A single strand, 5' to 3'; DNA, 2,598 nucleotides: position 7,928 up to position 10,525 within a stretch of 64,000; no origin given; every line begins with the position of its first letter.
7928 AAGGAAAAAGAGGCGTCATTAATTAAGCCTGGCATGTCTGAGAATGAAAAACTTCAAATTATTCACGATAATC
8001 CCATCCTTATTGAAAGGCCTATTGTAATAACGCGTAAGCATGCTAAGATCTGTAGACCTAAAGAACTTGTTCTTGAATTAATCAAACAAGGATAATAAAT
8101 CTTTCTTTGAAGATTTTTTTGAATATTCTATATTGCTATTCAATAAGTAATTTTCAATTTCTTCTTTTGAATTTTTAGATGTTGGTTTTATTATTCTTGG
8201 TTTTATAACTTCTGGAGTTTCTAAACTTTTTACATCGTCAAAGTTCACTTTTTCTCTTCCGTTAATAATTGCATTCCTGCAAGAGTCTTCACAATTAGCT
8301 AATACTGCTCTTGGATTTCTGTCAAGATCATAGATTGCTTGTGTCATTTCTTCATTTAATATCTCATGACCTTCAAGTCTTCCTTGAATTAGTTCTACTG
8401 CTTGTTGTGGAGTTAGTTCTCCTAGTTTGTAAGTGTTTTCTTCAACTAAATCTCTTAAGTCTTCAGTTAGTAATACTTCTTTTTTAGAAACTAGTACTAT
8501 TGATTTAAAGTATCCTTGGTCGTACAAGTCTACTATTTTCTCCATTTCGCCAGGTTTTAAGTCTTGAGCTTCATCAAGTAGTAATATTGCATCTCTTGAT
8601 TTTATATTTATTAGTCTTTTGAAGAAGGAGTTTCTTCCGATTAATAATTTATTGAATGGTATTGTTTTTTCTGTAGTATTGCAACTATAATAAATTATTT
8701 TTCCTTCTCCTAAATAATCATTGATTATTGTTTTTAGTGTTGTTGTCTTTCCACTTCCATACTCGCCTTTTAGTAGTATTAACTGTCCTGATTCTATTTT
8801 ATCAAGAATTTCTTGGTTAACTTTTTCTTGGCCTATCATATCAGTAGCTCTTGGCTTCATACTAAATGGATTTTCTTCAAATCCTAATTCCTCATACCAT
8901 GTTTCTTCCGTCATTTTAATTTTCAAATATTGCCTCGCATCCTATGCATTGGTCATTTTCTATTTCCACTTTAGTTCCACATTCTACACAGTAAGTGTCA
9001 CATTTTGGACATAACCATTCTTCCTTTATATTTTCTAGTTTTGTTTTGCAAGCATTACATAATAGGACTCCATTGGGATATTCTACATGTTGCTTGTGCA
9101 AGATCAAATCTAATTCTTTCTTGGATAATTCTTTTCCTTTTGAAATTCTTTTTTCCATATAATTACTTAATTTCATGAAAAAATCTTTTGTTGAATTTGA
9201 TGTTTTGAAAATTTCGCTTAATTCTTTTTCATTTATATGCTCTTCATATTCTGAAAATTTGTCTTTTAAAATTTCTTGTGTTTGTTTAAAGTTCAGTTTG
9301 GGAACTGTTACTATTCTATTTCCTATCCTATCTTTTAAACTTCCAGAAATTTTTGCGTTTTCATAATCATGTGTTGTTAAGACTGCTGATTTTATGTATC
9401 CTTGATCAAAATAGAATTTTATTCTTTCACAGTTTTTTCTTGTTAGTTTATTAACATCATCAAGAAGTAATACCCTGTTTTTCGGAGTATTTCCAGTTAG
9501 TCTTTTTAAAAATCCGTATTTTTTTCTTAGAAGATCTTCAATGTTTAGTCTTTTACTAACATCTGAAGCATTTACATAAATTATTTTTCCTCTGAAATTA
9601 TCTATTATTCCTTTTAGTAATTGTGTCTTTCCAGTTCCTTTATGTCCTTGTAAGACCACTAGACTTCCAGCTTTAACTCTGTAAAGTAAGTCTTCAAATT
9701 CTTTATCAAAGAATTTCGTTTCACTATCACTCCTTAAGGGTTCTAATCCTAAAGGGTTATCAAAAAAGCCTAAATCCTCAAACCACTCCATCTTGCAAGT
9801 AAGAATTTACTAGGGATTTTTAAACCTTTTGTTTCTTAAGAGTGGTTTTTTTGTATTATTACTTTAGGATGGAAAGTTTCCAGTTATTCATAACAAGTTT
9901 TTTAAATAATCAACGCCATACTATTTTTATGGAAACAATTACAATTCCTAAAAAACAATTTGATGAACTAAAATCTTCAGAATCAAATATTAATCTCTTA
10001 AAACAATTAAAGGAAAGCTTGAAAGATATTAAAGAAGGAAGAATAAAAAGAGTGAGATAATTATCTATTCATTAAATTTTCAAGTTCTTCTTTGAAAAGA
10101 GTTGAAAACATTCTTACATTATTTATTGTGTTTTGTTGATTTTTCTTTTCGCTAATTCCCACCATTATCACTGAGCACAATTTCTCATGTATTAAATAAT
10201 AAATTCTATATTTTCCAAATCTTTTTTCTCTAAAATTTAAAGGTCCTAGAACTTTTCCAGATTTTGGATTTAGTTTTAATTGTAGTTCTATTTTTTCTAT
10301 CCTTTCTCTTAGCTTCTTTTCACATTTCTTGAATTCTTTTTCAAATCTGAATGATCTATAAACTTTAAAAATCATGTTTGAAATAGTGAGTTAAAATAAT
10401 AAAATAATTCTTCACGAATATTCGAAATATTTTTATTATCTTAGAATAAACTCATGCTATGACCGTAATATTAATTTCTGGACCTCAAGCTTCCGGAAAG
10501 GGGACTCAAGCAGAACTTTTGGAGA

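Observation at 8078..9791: Tandem, translationally coupled ExeA/GspA-like AAA+ ATPase paralogues next to the pilin-like gene; one carries a double zinc ribbon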

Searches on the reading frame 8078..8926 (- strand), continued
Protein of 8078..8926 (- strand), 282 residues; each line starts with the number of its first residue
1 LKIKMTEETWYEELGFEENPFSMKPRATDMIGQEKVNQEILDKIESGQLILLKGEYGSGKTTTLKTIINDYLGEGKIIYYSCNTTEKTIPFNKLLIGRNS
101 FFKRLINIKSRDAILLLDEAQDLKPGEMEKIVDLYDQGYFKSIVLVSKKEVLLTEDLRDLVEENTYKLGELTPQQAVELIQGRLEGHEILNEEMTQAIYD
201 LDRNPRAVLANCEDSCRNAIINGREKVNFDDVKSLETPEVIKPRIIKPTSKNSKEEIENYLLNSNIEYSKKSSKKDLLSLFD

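Call 74: find_encoding_contigs(protein=P0191, flank=7000, max_places=1)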
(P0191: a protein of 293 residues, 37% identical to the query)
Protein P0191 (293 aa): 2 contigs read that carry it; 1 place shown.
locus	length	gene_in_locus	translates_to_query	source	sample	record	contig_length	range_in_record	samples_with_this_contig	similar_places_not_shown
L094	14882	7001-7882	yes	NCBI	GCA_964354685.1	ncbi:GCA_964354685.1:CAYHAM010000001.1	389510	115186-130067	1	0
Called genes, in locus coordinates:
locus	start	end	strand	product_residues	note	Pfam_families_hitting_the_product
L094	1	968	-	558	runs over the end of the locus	PF03109:ABC1, PF00069:Pkinase (faint), PF01163:RIO1 (faint), PF27536:UbiB_helical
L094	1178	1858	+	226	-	-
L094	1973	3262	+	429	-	-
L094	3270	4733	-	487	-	PF01336:tRNA_anti-codon, PF00152:tRNA-synt_2, PF01409:tRNA-synt_2d (faint)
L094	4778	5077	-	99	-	-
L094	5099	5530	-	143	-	PF00892:EamA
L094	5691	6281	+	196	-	-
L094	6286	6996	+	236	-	PF13173:AAA_14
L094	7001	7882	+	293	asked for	PF24389:ORC-CDC6-like (faint), PF13173:AAA_14 (weak)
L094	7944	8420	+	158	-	-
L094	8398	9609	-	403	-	PF01970:TctA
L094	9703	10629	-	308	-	PF00215:OMPdecase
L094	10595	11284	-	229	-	PF00156:Pribosyltran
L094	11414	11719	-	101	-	-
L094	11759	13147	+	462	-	PF18195:GatD_N, PF00710:Asparaginase, PF17763:Asparaginase_C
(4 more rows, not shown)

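Call 75: find_encoding_contigs(protein=P0190, flank=7000, max_places=1)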
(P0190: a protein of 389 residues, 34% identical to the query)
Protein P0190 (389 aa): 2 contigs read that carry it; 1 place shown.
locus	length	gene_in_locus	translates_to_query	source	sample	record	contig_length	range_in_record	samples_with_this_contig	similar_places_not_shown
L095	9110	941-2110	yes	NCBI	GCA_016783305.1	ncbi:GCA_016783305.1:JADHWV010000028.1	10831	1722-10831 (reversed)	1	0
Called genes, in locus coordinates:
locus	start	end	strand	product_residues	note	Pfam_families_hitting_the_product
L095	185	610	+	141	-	-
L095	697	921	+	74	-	-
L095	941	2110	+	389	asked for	PF13191:AAA_16 (faint), PF00004:AAA (weak), PF13173:AAA_14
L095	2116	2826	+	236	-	PF01637:ATPase_2 (faint), PF13173:AAA_14 (weak), PF13401:AAA_22 (faint)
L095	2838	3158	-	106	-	-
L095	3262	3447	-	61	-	PF08984:DUF1858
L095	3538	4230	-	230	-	PF13353:Fer4_12, PF04055:Radical_SAM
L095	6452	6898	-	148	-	PF22811:Zn_ribbon_NrdR, PF03477:ATP-cone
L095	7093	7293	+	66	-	-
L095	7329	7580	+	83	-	-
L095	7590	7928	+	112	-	-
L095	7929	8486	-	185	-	PF01997:Translin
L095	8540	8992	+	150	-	-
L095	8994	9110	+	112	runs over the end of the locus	PF01981:PTH2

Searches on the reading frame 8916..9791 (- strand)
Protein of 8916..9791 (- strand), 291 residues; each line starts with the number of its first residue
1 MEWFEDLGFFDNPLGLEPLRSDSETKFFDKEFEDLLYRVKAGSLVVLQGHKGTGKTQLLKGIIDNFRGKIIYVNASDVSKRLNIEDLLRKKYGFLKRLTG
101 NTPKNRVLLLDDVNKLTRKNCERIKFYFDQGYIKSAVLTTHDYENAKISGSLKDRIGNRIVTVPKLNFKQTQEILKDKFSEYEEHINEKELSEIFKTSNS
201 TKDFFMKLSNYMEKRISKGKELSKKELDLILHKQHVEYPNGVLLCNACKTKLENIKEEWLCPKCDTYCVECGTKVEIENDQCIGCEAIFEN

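Call 3: search_protein_families(library=pfam, proteins=[window:8916-9791:-], max_evalue=1)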
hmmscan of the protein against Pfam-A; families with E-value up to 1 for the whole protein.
window:8916-9791:- (291 aa): 25 families
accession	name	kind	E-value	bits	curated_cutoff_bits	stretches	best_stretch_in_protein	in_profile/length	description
PF13173.12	AAA_14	-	1.3e-07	32.1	27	1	44-157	4-116/129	AAA domain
PF00004.35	AAA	-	5.1e-06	27.4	21.2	1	45-120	1-73/131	ATPase family associated with various cellular activities (AAA)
PF13191.12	AAA_16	-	5e-05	24.3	32.6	1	32-69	12-51/167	AAA ATPase domain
PF05729.18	NACHT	-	0.0002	21.7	26.7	1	44-181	2-166/167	NACHT domain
PF01637.24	ATPase_2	-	0.00024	21.4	33.2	1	41-107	19-87/225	ATPase domain predominantly from Archaea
PF00005.33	ABC_tran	-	0.00053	21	25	1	34-106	3-75/137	ABC transporter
PF13401.12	AAA_22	-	0.0014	19.4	27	1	42-90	5-53/130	AAA domain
PF02367.23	TsaE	-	0.0016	18.9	26.6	1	34-66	13-45/128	Threonylcarbamoyl adenosine biosynthesis protein TsaE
PF07728.20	AAA_5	-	0.0019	18.7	22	1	45-123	2-85/139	AAA domain (dynein-related subfamily)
PF03682.18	UPF0158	-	0.0023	18.4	21.1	1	122-214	20-114/157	Uncharacterised protein family (UPF0158)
PF12773.13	DZR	-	0.0037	17.8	27.3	1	238-285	8-44/45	Double zinc ribbon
PF24883.2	NPHP3_N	-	0.0059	17.2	24.8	1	29-69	9-49/164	Nephrocystin 3, N-terminal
PF00308.24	Bac_DnaA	-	0.011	16.4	23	1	46-126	38-119/162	Bacterial DnaA ATPAse domain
PF24389.1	ORC-CDC6-like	-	0.012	14.8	27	1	27-61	20-51/571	ORC-CDC6-like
PF12775.13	AAA_7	-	0.014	15.4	25.8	1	39-115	30-111/181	P-loop containing dynein motor region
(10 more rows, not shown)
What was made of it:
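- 8916..9791 (-): Gene A, 291 aa: upstream-clade (U) AAA+ subunit. It keeps the arginine finger but is predicted to be hydrolysis-deficient, and it carries a C-terminal double zinc ribbon. Pfam AAA_14 32.1 bits (call 3).
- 8937..9059 (-): Double zinc ribbon of A (aa 245-285; CNAC-12-CPKC-3-CVEC-10-CIGC). Pfam DZR 17.8 bits, below cut-off (call 3).
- On Double zinc ribbon (Pfam DZR, PF12773): The Pfam score is 17.8 bits against a cut-off of 27.3 (call 3).
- Closest known: Orc1/Cdc6 and DnaA initiators. Different: Pfam ORC-CDC6-like scores 14.8 bits against a cut-off of 27 (call 3).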

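Call 4: search_protein_families(library=ncbifam, proteins=[window:8916-9791:-], max_evalue=1)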
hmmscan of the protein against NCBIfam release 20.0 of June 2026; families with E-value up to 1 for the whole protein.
window:8916-9791:- (291 aa): 41 families (the best 25 are shown)
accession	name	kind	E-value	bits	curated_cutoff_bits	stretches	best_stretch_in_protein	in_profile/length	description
NF003229.0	PRK04195.1-5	equivalog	2.6e-07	29.7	280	1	45-119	47-118/413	replication factor C large subunit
NF053861.1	DS8_antiphage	equivalog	6.4e-05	20.9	790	1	20-142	348-482/994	anti-phage protein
TIGR02324.1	CP_lyasePhnL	equivalog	0.00017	21.1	256.3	1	33-69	25-61/224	phosphonate C-P lyase system protein PhnL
NF010061.0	PRK13538.1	equivalog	0.00021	20.9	195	1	32-74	21-66/211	cytochrome c biogenesis heme-transporting ATPase CcmA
NF003226.0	PRK04195.1-1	equivalog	0.00023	20.2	588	1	41-201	39-196/405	replication factor C large subunit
NF010158.0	PRK13637.1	equivalog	0.00031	19.9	390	1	24-94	15-87/287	energy-coupling factor transporter ATPase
TIGR01189.1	ccmA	equivalog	0.00034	20.4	131.6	1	32-71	16-58/198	heme ABC exporter ATP-binding protein CcmA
TIGR03420.1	DnaA_homol_Hda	equivalog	0.00043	19.9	194.8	1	38-120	34-106/226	DnaA regulatory inactivator Hda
TIGR03608.1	L_ocin_972_ABC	subfamily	0.00063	19.3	254.85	1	32-95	14-81/206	putative bacteriocin export ABC transporter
NF038214.1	IS21_help_AAA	equivalog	0.0016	18.1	200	1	39-144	87-193/232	IS21-like element helper ATPase IstB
NF033453.1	BREX_3_BrxF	hypoth_equivalog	0.0027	17.4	50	1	43-114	17-89/149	BREX-3 system P-loop-containing protein BrxF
NF000167.2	ABCF_Lsa_all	exception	0.0041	16.1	750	1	31-88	324-378/492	Lsa family ABC-F type ribosomal protection protein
TIGR00150.1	T6A_YjeE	equivalog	0.0046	16.8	60.1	1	32-65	12-45/135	tRNA (adenosine(37)-N6)-threonylcarbamoyltransferase complex ATPase subunit type 1 TsaE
NF000355.4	ribo_prot_ABC_F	equivalog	0.0054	15.6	380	1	32-71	329-371/499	ribosomal protection-like ABC-F family protein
TIGR04521.1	ECF_ATPase_2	equivalog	0.0067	15.5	330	1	24-80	13-74/279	energy-coupling factor transporter ATPase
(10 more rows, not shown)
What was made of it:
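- On RFC / clamp loader: RFC-L models score 29.7 bits against a cut-off of 280 and 19 against 502 (call 4).
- All specific models score far below their cut-offs: RFC-L 29.7 against 280, ORC-CDC6-like 14.8 against 27 (calls 3, 4).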

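Call 7: search_solved_structures(query=window:8916-9791:-, max_evalue=1, show_alignments=2)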
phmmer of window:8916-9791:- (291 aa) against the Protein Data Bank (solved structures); distinct sequences matched with E-value up to 1: 35.
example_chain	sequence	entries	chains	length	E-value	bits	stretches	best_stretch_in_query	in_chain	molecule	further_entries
2hcb_A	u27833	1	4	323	0.00012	25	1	45-230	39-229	Chromosomal replication initiator protein dnaA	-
1l8q_A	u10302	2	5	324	0.00012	25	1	45-230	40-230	Chromosomal replication initiator protein dnaA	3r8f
2yzk_A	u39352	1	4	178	0.00093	22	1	78-166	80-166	Orotate phosphoribosyltransferase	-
7tch_B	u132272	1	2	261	0.0068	19.2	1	37-168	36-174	Bacitracin export ATP-binding protein BceA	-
7tcg_B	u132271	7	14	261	0.0073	19.1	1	37-168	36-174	Bacitracin export ATP-binding protein BceA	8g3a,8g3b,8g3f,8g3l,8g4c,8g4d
8s5g_B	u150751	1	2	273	0.0078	19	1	37-168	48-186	Bacitracin export ATP-binding protein BceA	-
4q7k_A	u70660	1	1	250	0.035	16.9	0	33-78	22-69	ABC transporter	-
4mki_B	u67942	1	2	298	0.035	16.8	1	31-94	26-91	Energy-coupling factor transporter ATP-binding protein EcfA2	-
8buu_9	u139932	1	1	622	0.069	15.9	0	20-65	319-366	ExpZ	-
5lil_A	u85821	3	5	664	0.14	14.9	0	33-96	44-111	Macrolide export ATP-binding/permease protein MacB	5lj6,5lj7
7ahc_D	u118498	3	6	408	0.14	14.9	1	34-96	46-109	ABC-type proline/glycine betaine transport system ATPase component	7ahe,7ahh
3vx4_A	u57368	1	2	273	0.14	14.8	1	27-95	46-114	Putative ABC transporter, ATP-binding protein ComA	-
7ahd_C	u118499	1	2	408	0.15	14.8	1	34-96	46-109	ABC-type proline/glycine betaine transport system ATPase component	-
7nhk_0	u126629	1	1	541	0.17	14.6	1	32-70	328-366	ABC-F type ribosomal protection protein Lsa(A)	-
9iue_5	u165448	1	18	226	0.24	14.1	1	33-95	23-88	Cell division ATP-binding protein FtsE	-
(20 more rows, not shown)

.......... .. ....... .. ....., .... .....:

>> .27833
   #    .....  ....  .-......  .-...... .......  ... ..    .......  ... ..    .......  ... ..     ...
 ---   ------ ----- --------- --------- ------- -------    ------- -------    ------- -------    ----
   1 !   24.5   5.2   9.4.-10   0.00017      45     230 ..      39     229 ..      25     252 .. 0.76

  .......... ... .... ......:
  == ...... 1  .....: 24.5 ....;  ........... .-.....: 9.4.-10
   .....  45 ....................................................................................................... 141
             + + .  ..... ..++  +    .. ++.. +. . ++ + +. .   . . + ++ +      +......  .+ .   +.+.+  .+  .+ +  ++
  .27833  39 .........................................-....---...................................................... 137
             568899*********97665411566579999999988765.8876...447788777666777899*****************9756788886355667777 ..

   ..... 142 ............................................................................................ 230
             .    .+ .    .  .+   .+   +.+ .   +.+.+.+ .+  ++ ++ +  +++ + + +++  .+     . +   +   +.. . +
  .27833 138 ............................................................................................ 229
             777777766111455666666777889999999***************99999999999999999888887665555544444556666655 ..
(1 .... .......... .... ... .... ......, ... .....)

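Call 12: find_homologous_proteins(query=window:8916-9791:-, max_evalue=0.001)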
Query window:8916-9791:- (291 aa): 9 proteins with E <= 0.001 among 1049 candidates.
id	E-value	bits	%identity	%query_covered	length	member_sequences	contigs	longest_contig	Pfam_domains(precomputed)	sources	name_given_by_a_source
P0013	9.8e-192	654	100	100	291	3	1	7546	PF13173.13,PF00004.36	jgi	-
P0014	1.8e-170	584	88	100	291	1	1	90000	PF13173.13,PF12775.14,PF00004.36,PF01637.25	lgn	-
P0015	1.9e-97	344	83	64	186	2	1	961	-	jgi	jgi:hypothetical protein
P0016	2.4e-50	190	37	99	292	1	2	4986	PF13173.13,PF00005.34,PF00004.36,PF01637.25,PF00931.29,PF13191.13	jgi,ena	-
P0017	1.7e-46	177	34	99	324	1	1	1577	PF13173.13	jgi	jgi:energy-coupling factor transporter ATP-binding protein EcfA2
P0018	1.6e-43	167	44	61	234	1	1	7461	PF13173.13,PF13401.13,PF13191.13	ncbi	ncbi:MAG: AAA family ATPase [Candidatus Woesearchaeota archaeon]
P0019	1.3e-36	145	30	100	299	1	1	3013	-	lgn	-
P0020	2.2e-33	134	35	71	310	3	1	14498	PF13173.13,PF13401.13,PF13191.13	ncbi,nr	ncbi:AAA family ATPase, partial [Candidatus Woesearchaeota archaeon]|nr:AAA family ATPase [Candidatu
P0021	3.1e-29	120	33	79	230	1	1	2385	PF13173.13,PF13401.13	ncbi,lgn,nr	ncbi:AAA family ATPase [Candidatus Woesearchaeota archaeon]|nr:AAA family ATPase [Candidatus Woesear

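Call 25: find_encoding_contigs(protein=P0014, flank=10000, max_places=2)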
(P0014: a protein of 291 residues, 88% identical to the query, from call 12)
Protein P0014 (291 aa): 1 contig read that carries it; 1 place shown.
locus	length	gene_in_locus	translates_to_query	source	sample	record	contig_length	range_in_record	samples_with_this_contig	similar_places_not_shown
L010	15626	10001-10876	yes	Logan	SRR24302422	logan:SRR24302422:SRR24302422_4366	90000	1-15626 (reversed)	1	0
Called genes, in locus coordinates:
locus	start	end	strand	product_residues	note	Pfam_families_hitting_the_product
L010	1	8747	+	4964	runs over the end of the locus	PF13385:Laminin_G_3, PF01935:DUF87, PF05872:HerA_C (faint), PF05763:DUF835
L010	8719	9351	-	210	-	PF00406:ADK, PF13207:AAA_17, PF13238:AAA_18, PF05191:ADK_lid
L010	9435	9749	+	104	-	PF05016:ParE_toxin (weak)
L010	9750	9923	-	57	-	-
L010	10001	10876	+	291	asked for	PF01637:ATPase_2 (faint), PF12775:AAA_7 (faint), PF00004:AAA (weak), PF13173:AAA_14 (weak)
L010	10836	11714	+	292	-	PF13191:AAA_16 (weak), PF25199:nSTAND_NTPase5 (weak), PF13401:AAA_22 (faint), PF13173:AAA_14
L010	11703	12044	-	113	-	PF03960:ArsC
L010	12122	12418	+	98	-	-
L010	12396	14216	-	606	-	PF11617:Cu-binding_MopE (weak)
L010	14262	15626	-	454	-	?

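Call 50: search_protein_families(library=padloc, proteins=[window:8916-9791:-], max_evalue=0.01)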
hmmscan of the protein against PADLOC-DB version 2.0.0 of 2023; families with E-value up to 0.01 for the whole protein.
window:8916-9791:- (291 aa): 10 families
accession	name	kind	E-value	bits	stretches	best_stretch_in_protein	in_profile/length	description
PDLC04140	mad8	-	2.2e-06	25.4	1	38-201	23-133/314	mads_8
PDLC04789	PDC-S01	-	1.3e-05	22.5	1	34-163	9-129/375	-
PDLC01864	CARF3--CARF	-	0.00017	18.8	1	153-224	196-269/298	-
PDLC04791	PDC-S01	-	0.00018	18.3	1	43-134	20-109/395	-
PDLC02499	BrxF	-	0.0014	17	1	26-82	10-60/133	BrxF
PDLC00289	PtuA1|PtuA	-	0.003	14.6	0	40-129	26-89/404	AAA ATPase domain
PDLC02497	BrxF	-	0.0062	14.3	0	43-114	20-92/158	BrxF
PDLC04792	PDC-S01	-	0.0064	13.1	0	185-222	52-89/452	-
PDLC04786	PDC-S01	-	0.0066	13.2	0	45-117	23-100/439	-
PDLC04242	PDC-M01A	-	0.0092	12.2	0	43-67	217-241/566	-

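Call 51: search_protein_families(library=phrogs, proteins=[window:8916-9791:-], max_evalue=0.01)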
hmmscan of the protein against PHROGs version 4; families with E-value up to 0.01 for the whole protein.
window:8916-9791:- (291 aa): 3 families
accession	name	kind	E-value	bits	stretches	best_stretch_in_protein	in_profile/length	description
phrog_168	-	DNA, RNA and nucleotide metabolism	3.1e-07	31.4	1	31-214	32-209/314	clamp loader of DNA polymerase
phrog_11838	-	DNA, RNA and nucleotide metabolism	0.00034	20.9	1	45-119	43-113/420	clamp loader of DNA polymerase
phrog_7485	-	unknown function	0.00097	19.2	1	45-117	230-290/430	-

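Call 67: predict_structure(alignment_id=A3)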
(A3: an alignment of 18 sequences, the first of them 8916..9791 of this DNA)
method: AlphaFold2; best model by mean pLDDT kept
length: 291 residues; sequences in the alignment: 18
mean_pLDDT: 82.5   pTM: 0.67
mean pLDDT of the five models: 82.5, 82.4, 81.7, 80.6, 80.2
residues with pLDDT >= 90: 78; 70-90: 174; 50-70: 38; < 50: 1
segments of 3 or more residues with pLDDT < 50: none
pLDDT, mean of each block of 10 residues (from residue 1): 76 65 69 96 95 84 88 77 79 64 89 87 94 96 91 96 88 79 83 88 82 84 87 60 68 78 85 84 84 51
secondary structure, 60 per line:
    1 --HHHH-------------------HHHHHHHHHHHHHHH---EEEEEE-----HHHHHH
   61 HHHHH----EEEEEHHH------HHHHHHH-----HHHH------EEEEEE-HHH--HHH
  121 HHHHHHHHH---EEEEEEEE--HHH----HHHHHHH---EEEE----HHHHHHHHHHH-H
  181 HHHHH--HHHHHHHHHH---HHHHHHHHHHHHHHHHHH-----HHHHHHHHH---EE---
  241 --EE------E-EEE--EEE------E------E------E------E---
elements in order: H3-6 H26-40 E44-49 H55-65 E70-74 H84-90 H96-99 E106-111 H118-129 E133-140 H150-156 E160-163 H168-178 H180-185 H188-197 H201-218 H224-232 E253-255 E258-260
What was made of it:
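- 8916..9791 (-): AF2 model pLDDT 82.5 with an AAA+ base and lid (call 67).
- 9327..9329 (-): Arg155 of A (SLKDRIG), just before strand beta5. This is the SRC/arginine-finger position. Strand E160-163 follows it in the model (call 67).
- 8937..9059 (-): Short beta strands in the AF2 model (call 67).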

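Call 70: fold_search(model_id=the predicted structure, library=pdb)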
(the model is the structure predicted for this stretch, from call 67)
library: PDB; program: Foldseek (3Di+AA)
matches with E <= 10: 1739; with E <= 0.001: 671
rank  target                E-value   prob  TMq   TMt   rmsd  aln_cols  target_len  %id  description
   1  2chg_A                1.3e-07  1.00  0.41  0.51   6.3       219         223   18  Replication Factor C domains 1 and 2 (released 2006-06-06)
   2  7jgr_A                1.9e-07  1.00  0.49  0.38   6.8       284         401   15  Structure of Drosophila ORC bound to DNA (84 bp) and Cdc6 (released 2020-09-09)
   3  8umu_D                2.9e-07  1.00  0.51  0.46   5.7       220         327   19  Atomic model of the human CTF18-RFC-PCNA binary complex in the four-subunit binding state (state 3) (released 2024-05-08)
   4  7xc2_A                5.2e-07  1.00  0.49  0.19   7.3       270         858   17  Cryo EM structure of oligomeric complex formed by wheat CNL Sr35 and the effector AvrSr35 of the wheat stem rust patho (released 2022-09-21)
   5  8s0e_A                5.9e-07  1.00  0.51  0.42   7.1       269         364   13  H. sapiens OCCM bound to double stranded DNA (released 2024-10-02)
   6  8xvb_A                5.9e-07  1.00  0.47  0.54   5.8       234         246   15  Cryo-EM structure of ATP-DNA-MuB filaments (released 2024-08-14)
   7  8uk9_C                7.0e-07  1.00  0.42  0.39   6.2       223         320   19  Structure of T4 Bacteriophage clamp loader mutant D110C bound to the T4 clamp, primer-template DNA, and ATP analog (released 2023-12-13)
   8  8ui7_D                7.9e-07  1.00  0.49  0.44   6.6       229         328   16  Cryo-EM map of human clmap-clamp loader ATAD5-RFC-gapped PCNA complex in intermediate state 3 (released 2024-05-29)
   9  6vvo_D                8.4e-07  1.00  0.46  0.45   5.7       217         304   19  Structure of the human clamp loader (Replication Factor C, RFC) bound to the sliding clamp (Proliferating Cell Nuclear (released 2020-02-26)
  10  8umt_D                1.1e-06  1.00  0.53  0.48   6.7       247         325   16  Atomic model of the human CTF18-RFC-PCNA binary complex in the three-subunit binding state (state 2) (released 2024-05-08)
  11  8uii_C                1.2e-06  1.00  0.46  0.42   8.5       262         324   17  Cryo-EM map of human clamp-clamp loader ATAD5-RFC-closed PCNA complex in intermediate state 1 (released 2024-05-29)
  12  2v1u_A                1.3e-06  1.00  0.53  0.42   4.8       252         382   16  STRUCTURE OF THE AEROPYRUM PERNIX ORC1 PROTEIN IN COMPLEX WITH DNA (released 2007-09-18)
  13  7tji_D                1.3e-06  1.00  0.46  0.33   7.4       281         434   16  S. cerevisiae ORC bound to 84 bp ARS1 DNA and Cdc6 (state 2) with flexible Orc6 N-terminal domain (released 2022-10-05)
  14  2qen                  1.5e-06  1.00  0.46  0.39   6.0       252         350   15  The walker-type atpase paby2304 of pyrococcus abyssi (released 2008-07-01)
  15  2chg_B                1.7e-06  1.00  0.42  0.52   6.2       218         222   18  Replication Factor C domains 1 and 2 (released 2006-06-06)
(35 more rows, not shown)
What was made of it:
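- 8916..9791 (-): Best Foldseek matches are RFC, ORC1, MuB, T4 clamp loader and DnaA (call 70).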

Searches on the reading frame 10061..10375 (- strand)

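Call 45: search_protein_families(library=pfam, proteins=[window:10061-10375:-], max_evalue=0.1)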
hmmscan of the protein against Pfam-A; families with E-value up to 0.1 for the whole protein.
window:10061-10375:- (104 aa): 3 families
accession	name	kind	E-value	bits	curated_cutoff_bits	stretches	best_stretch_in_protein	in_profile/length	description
PF05016.21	ParE_toxin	-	2.4e-06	28.4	23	1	11-73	7-83/89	ParE toxin of type II toxin-antitoxin system, parDE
PF20081.4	DUF6475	-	0.02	15.7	28.5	0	46-85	29-70/90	Domain of unknown function (DUF6475)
PF16818.11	SLM4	-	0.027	14.8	27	1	60-99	34-76/160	Protein SLM4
